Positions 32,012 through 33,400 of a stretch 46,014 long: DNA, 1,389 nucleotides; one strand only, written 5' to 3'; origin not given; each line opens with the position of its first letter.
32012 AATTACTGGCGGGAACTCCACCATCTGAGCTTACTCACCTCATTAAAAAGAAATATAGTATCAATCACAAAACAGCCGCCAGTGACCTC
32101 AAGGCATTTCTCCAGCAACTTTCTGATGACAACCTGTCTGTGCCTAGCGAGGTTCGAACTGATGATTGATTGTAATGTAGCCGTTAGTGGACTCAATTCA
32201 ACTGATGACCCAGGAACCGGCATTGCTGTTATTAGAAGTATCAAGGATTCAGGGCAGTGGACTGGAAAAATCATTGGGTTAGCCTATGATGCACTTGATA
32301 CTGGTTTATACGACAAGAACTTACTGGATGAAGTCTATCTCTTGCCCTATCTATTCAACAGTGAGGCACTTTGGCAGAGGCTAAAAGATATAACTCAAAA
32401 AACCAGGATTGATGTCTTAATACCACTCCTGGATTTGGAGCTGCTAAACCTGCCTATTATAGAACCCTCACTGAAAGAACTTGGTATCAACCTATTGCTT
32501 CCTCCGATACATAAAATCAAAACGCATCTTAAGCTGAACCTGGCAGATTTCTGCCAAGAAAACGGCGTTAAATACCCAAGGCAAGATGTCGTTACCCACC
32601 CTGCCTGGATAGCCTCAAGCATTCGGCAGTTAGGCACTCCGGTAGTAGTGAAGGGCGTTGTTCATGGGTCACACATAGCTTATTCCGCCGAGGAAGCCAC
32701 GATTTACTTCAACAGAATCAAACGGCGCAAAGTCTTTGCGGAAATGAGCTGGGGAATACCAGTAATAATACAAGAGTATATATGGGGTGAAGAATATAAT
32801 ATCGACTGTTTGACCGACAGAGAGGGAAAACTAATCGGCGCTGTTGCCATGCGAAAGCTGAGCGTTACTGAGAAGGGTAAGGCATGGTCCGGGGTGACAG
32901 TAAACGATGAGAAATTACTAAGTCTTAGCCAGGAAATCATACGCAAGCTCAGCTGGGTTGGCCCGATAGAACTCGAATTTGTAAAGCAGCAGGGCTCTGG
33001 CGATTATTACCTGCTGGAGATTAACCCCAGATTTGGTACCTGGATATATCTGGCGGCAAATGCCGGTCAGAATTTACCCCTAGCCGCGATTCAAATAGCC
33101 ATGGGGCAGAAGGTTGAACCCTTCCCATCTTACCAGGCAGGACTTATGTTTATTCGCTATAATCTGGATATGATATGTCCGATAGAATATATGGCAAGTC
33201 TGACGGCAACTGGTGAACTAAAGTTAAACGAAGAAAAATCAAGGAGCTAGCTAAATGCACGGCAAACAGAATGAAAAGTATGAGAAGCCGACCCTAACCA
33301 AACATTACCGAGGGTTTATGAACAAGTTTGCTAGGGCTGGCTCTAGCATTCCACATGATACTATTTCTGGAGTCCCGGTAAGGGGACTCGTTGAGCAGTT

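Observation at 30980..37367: Six-gene translationally coupled operon: repeat lipoprotein, PqqD-like RRE, ATP-grasp ligase, PLP decarboxylase, O-methyltransferase, UT-channel/M23-peptidase fusion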

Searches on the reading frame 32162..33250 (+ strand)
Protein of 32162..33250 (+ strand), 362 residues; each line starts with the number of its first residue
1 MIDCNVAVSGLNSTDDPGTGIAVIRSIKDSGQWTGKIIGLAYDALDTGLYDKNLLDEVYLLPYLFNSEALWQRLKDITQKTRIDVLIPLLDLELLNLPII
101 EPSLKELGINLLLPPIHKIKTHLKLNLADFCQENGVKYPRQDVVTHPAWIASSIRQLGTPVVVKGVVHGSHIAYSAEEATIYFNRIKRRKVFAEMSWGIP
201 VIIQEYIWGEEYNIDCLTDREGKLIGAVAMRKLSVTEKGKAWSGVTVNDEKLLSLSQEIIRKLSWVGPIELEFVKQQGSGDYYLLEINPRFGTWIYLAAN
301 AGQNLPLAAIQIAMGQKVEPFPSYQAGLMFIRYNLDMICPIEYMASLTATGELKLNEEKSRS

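Call 3: search_protein_families(library=pfam, proteins=[window:32162-33250:+], max_evalue=0.01)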
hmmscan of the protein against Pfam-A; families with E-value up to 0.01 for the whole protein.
window:32162-33250:+ (362 aa): 6 families
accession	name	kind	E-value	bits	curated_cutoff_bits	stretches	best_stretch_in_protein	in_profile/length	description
PF15632.11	ATPgrasp_Ter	-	6.3e-17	62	29.1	1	201-323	5-118/131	ATP-grasp in the biosynthetic pathway with Ter operon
PF02655.19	ATP-grasp_3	-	4.2e-08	33.9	23.2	1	124-293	4-159/160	ATP-grasp domain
PF02786.22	CPSase_L_D2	-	6.2e-06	26.3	19.8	1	155-318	35-208/211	Carbamoyl-phosphate synthase L chain, ATP binding domain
PF01071.24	GARS_A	-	1.1e-05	25.8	27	1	129-221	8-103/194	Phosphoribosylglycinamide synthetase, ATP-grasp (A) domain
PF13535.11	ATP-grasp_4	-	0.00067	19.7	27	1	198-295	52-157/160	ATP-grasp domain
PF21360.3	PylC-like_N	-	0.0009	19.8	27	1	35-111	23-95/96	PylC-like, N-terminal domain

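Call 4: search_protein_families(library=ncbifam, proteins=[window:32162-33250:+], max_evalue=0.01)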
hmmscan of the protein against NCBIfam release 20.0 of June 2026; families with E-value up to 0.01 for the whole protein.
window:32162-33250:+ (362 aa): 14 families
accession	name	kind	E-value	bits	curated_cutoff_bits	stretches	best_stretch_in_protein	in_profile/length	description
NF009405.0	PRK12767.1-4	equivalog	6.9e-34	117.3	390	1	54-338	43-314/320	carbamoyl phosphate synthase-like protein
NF009404.0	PRK12767.1-3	equivalog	8e-32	110.5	316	1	53-337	41-331/344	carbamoyl phosphate synthase-like protein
NF009406.0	PRK12767.1-5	equivalog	7.7e-26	90.9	271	1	18-334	11-315/327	carbamoyl phosphate synthase-like protein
NF009402.0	PRK12767.1-1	equivalog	6.2e-19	68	218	1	18-329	14-314/329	carbamoyl phosphate synthase-like protein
NF009403.0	PRK12767.1-2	equivalog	8.1e-19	68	286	1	35-264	22-240/342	carbamoyl phosphate synthase-like protein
NF005315.0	PRK06849.1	equivalog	3e-11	43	406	1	67-295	61-280/389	hypothetical protein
TIGR01369.1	CPSaseII_lrg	equivalog_domain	5.7e-10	37.5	1027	1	127-321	673-872/1052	carbamoyl-phosphate synthase (glutamine-hydrolyzing) large subunit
NF003671.0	PRK05294.1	equivalog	3.6e-08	31.5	599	1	128-321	671-869/1058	carbamoyl-phosphate synthase large subunit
NF002378.0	PRK01372.1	subfamily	5e-07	28.7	243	1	130-225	107-197/305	D-alanine--D-alanine ligase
NF002563.0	PRK02186.1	subfamily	7.8e-07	27.7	625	1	124-233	108-214/890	argininosuccinate lyase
NF053643.1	Ddl_archaea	equivalog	1.7e-06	27.3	500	1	75-315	54-297/367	putative pseudomurein biosynthesis ATP-grasp protein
TIGR00877.1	purD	equivalog_domain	1.6e-05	23.9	288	1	127-221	108-205/425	phosphoribosylamine--glycine ligase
TIGR01205.1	D_ala_D_alaTIGR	subfamily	0.00027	20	245.65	1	131-292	114-288/318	D-alanine--D-alanine ligase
TIGR04192.1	GRASP_w_spasm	equivalog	0.0039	16.6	230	0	124-207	127-208/318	grasp-with-spasm system ATP-grasp peptide maturase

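Call 8: find_homologous_proteins(query=window:32162-33250:+, max_evalue=1e-10)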
Query window:32162-33250:+ (362 aa): 1733 proteins with E <= 1e-10 among 4547 candidates; the best 120 are listed.
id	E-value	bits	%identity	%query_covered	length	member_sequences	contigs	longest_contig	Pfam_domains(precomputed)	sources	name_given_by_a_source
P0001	3.9e-241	817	100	100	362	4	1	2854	PF15632.12,PF02786.23,PF02655.20,PF01071.25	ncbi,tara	tara:strand:+ start:1049 stop:2137 length:1089 start_codon:yes stop_codon:yes gene_type:complete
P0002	5.3e-185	633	78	99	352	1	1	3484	PF15632.12,PF02655.20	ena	-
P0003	7.1e-180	616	74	99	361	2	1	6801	PF15632.12,PF02655.20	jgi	-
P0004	1.2e-179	615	73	100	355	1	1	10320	PF15632.12,PF02655.20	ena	-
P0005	1.5e-177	608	74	100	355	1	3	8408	PF15632.12,PF02655.20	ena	-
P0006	3.0e-177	607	75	99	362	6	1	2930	PF15632.12,PF02655.20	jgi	-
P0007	1.5e-174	598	73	100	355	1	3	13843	PF15632.12,PF02655.20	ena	-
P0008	1.9e-173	595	72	100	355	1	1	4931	PF15632.12,PF02786.23,PF02655.20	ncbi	-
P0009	1.5e-172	592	73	99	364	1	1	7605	PF15632.12,PF02655.20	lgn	-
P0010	1.1e-171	589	72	99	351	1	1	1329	PF15632.12,PF02786.23,PF02655.20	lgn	-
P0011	1.2e-169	582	69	99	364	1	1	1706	PF15632.12,PF02655.20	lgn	-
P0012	6.5e-168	577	71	100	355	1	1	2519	PF15632.12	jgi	jgi:carbamoyl-phosphate synthase large subunit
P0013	4.4e-164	564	67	99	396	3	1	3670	PF15632.12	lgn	-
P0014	1.3e-163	562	69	100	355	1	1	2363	PF15632.12,PF02655.20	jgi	jgi:carbamoyl-phosphate synthase large subunit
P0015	2.6e-163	561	68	100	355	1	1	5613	PF15632.12,PF02655.20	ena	-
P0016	8.8e-163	560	68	100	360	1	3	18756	PF15632.12,PF02655.20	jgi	jgi:carbamoyl-phosphate synthase large subunit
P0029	6.9e-127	442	56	98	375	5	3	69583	PF15632.12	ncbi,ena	-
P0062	1.3e-104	368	47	96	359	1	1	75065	PF15632.12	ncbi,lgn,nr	ncbi:MAG: ATP-grasp domain-containing protein [Planctomycetes bacterium]|nr:ATP-grasp domain-contain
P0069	8.6e-103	362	47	98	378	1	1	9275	PF15632.12,PF02655.20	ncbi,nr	ncbi:MAG: ATP-grasp domain-containing protein [Chloroflexi bacterium]|nr:ATP-grasp domain-containing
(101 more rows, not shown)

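Call 9: find_encoding_contigs(protein=P0016, flank=8000, max_places=3)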
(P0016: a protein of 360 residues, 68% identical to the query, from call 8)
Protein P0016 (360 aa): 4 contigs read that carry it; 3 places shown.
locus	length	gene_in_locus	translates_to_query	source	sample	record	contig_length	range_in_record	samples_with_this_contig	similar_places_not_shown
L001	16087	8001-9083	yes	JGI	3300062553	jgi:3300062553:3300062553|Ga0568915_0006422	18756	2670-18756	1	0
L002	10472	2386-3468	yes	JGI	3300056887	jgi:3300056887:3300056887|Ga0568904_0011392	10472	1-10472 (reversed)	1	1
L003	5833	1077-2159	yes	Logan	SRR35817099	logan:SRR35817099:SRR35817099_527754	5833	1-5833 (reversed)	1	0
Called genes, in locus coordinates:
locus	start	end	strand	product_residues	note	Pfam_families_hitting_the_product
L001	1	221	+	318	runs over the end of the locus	-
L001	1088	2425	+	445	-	-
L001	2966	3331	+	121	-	PF01243:PNPOx_N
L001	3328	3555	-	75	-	-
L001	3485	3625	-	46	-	PF18930:DUF5679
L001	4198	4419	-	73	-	-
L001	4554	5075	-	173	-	-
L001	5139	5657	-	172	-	PF10027:DUF2269 (weak)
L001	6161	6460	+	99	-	-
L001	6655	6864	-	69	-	PF12728:HTH_17, PF13411:MerR_1, PF00376:MerR (weak)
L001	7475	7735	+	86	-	-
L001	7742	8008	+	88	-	PF05402:PqqD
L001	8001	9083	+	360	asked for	PF02655:ATP-grasp_3 (weak), PF15632:ATPgrasp_Ter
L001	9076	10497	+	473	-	PF02784:Orn_Arg_deC_N, PF00278:Orn_DAP_Arg_deC, PF01168:Ala_racemase_N (weak)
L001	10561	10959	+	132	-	-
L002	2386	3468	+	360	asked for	PF02655:ATP-grasp_3 (weak), PF15632:ATPgrasp_Ter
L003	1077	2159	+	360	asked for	PF02655:ATP-grasp_3 (weak), PF15632:ATPgrasp_Ter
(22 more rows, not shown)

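Call 10: find_encoding_contigs(protein=P0029, flank=8000, max_places=2)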
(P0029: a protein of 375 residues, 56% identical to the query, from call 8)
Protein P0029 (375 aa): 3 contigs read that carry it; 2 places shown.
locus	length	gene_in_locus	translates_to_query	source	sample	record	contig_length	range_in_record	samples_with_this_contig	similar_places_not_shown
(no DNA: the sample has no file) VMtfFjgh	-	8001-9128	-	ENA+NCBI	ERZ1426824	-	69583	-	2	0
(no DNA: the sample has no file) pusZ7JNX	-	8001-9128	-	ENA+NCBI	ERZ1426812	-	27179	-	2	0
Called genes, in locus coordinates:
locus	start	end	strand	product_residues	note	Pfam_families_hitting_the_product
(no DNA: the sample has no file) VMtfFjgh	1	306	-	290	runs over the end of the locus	PF02653:BPD_transp_2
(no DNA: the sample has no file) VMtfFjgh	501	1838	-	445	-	PF13433:Peripla_BP_5 (faint), PF13458:Peripla_BP_6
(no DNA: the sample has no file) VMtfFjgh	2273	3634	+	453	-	PF02878:PGM_PMM_I, PF02879:PGM_PMM_II, PF02880:PGM_PMM_III, PF00408:PGM_PMM_IV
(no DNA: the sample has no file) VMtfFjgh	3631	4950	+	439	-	PF00483:NTP_transferase, PF12804:NTP_transf_3, PF00132:Hexapep, PF25084:LbH_EIF2B, PF00132:Hexapep (weak), PF25087:GMPPB_C (weak), PF00132:Hexapep (weak)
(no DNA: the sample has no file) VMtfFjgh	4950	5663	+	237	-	PF01255:Prenyltransf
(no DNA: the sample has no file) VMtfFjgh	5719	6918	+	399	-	PF00070:Pyr_redox (faint), PF00890:FAD_binding_2 (faint), PF01266:DAO, PF01494:FAD_binding_3, PF07992:Pyr_redox_2 (weak), PF12831:FAD_oxidored, PF13450:NAD_binding_8, PF01266:DAO (weak), +2 more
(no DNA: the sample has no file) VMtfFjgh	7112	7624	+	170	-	-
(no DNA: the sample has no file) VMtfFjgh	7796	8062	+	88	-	PF05402:PqqD (weak)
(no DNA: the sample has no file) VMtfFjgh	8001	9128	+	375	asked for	PF15632:ATPgrasp_Ter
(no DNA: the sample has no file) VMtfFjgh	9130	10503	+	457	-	PF02784:Orn_Arg_deC_N, PF00278:Orn_DAP_Arg_deC, PF01168:Ala_racemase_N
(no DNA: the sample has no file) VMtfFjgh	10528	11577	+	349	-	PF00891:Methyltransf_2, PF13649:Methyltransf_25 (faint)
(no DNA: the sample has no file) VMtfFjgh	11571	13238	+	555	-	PF03253:UT, PF01551:Peptidase_M23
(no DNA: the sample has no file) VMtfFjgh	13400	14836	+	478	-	PF08529:NusA_N, PF00575:S1, PF13184:KH_NusA_1st, PF26594:KH_NusA_2nd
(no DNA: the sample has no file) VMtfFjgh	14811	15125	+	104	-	PF04296:YlxR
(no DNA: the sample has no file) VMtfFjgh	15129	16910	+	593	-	PF04760:IF2_N, PF03193:RsgA_GTPase (faint), PF00025:Arf (faint), PF00009:GTP_EFTU, PF01926:MMR_HSR1, PF02421:FeoB_N (weak), PF22042:EF-G_D2, PF11987:IF-2, +1 more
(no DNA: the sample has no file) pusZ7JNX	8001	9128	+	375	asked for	PF15632:ATPgrasp_Ter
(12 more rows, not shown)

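Call 11: find_encoding_contigs(protein=P0062, flank=8000, max_places=2)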
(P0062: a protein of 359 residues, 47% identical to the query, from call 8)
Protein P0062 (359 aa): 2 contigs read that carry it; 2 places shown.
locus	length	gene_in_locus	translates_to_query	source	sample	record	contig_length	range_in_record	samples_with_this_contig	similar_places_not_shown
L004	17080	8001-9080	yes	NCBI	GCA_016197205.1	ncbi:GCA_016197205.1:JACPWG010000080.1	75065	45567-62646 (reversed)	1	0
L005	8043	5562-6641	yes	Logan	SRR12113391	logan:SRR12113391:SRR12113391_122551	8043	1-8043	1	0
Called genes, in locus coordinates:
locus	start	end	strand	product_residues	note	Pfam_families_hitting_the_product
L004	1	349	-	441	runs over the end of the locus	PF16980:CitMHS_2, PF03600:CitMHS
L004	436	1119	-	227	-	-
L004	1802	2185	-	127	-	-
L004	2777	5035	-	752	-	PF08487:VIT, PF00092:VWA, PF05762:VWA_CoxE (weak), PF13519:VWA_2, PF13768:VWA_3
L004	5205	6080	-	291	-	PF00069:Pkinase, PF07714:PK_Tyr_Ser-Thr, PF03109:ABC1 (weak), PF17667:Pkinase_fungal (weak)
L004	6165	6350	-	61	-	-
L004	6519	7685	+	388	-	-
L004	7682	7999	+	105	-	PF05402:PqqD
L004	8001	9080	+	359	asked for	PF15632:ATPgrasp_Ter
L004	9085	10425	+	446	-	PF00278:Orn_DAP_Arg_deC, PF01168:Ala_racemase_N, PF02784:Orn_Arg_deC_N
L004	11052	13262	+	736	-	PF03253:UT, PF01551:Peptidase_M23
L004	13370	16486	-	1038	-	PF04471:Mrr_cat (weak), PF05729:NACHT, PF03781:FGE-sulfatase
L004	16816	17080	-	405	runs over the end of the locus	PF04326:SLFN_AlbA_2, PF13749:HATPase_c_4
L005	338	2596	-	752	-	PF08487:VIT, PF00092:VWA, PF05762:VWA_CoxE (weak), PF13519:VWA_2, PF13768:VWA_3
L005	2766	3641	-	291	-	PF00069:Pkinase, PF07714:PK_Tyr_Ser-Thr, PF03109:ABC1 (weak), PF17667:Pkinase_fungal (weak)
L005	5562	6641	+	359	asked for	PF15632:ATPgrasp_Ter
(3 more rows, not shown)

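Call 20: find_related_loci(query=A1, collection=genome_contigs, flank=8000)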
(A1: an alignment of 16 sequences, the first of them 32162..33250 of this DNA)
Query A1 (362 aa) in genome_contigs; peptide patterns used: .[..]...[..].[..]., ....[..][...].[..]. (x = any residue, [..] = any of these).
600 stretches matched a pattern (row limit reached: there are more); 597 encode a relative of the query (tblastn E <= 1e-3); the best 80 are kept; 80 distinct loci.
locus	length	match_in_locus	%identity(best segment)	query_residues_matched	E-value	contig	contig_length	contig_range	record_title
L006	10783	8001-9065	52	1-361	2e-116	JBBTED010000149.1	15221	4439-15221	MAG: Candidatus Firestonebacteria bacterium isolate H52-bin162_1 H52_bin162_1_000000000149, whole genome shotgun sequenc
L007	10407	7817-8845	49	5-353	5e-116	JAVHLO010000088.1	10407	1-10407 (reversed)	MAG: Planctomycetota bacterium isolate Ess09-14 NODE_88_length_10407_cov_4.409196, whole genome shotgun sequence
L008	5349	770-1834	49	1-361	2e-116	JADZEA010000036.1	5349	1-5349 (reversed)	MAG: bacterium isolate SJ803 c_000000119756, whole genome shotgun sequence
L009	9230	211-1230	45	6-351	1e-100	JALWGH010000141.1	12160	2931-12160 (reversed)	MAG: Melioribacteraceae bacterium isolate T11_metabat2_scaf2bin.156 T11_NODE_2451_length_12160_cov_2.205352, whole genom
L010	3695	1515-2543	45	5-353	4e-101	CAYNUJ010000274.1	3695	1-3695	MAG TPA_asm: uncultured Melioribacteraceae bacterium isolate SRP216583_co1_164 genome assembly, contig: NODE_29734_lengt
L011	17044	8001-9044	43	6-359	1e-98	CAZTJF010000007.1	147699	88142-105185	MAG TPA_asm: uncultured Ignavibacteriaceae bacterium isolate SRP173033_co3_36 genome assembly, contig: NODE_47_length_14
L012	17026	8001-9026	44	5-352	2e-98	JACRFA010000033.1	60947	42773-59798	MAG: Ignavibacteriae bacterium isolate NC_groundwater_1713_Pr3_B-0.1um_53_10 SR-2_scaffold_141_373118, whole genome shot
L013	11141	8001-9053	44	3-360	2e-98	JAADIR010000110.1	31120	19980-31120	MAG: Chlorobiota bacterium isolate M_MetaBat.63 contig-127_1620, whole genome shotgun sequence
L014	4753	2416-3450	44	3-353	3e-98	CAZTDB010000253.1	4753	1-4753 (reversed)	MAG TPA_asm: uncultured Ignavibacteriaceae bacterium isolate SRP093185_co1_159 genome assembly, contig: NODE_13549_lengt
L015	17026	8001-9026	44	6-353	3e-97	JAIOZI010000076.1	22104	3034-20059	MAG: Melioribacteraceae bacterium isolate Tobar13.5m-G5 Tobar13-5m-C2647, whole genome shotgun sequence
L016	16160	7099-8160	41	1-360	5e-97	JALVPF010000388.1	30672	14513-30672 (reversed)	MAG: Myxococcales bacterium isolate A3_metabat1_scaf2bin.099 A3_NODE_452_length_30672_cov_2.099656, whole genome shotgun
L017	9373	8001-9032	43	3-352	4e-97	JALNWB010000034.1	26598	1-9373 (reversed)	MAG: Ignavibacteriaceae bacterium isolate SO_2016_GW1 bin 51 scaffold03212_OW334_2016, whole genome shotgun sequence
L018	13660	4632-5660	42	5-353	1e-96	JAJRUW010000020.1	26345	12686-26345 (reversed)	MAG: Candidatus Neomarinimicrobiota bacterium isolate Dive96_bin10.244 k141_972603, whole genome shotgun sequence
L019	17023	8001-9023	43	7-353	3e-96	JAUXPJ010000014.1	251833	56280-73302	MAG: Flavobacteriaceae bacterium isolate C10_metabat.bin.26 C10_k141_86507, whole genome shotgun sequence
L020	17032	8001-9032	42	6-355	9e-96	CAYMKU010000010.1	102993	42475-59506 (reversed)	MAG TPA_asm: uncultured Ignavibacteriaceae bacterium isolate SRP173033_co3_15 genome assembly, contig: NODE_119_length_1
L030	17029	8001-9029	43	5-353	8e-93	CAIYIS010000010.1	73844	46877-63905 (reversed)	MAG: uncultured Bacteroidetes bacterium isolate Kiruna_bin-09093 genome assembly, contig: bin-09093:10/85, whole genome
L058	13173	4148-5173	43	6-353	1e-89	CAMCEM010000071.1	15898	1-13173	MAG: Chitinophaga pinensis isolate MiE-14oct19-140 genome assembly, contig: MiE-14oct19-C5214, whole genome shotgun sequ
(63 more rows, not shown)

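Call 23: search_solved_structures(query=window:32162-33250:+, max_evalue=0.01)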
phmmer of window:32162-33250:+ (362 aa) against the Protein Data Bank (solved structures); distinct sequences matched with E-value up to 0.01: 1.
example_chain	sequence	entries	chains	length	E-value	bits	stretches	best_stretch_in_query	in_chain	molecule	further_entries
2pn1_A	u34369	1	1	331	5.1e-10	42.2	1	49-312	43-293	Carbamoylphosphate synthase large subunit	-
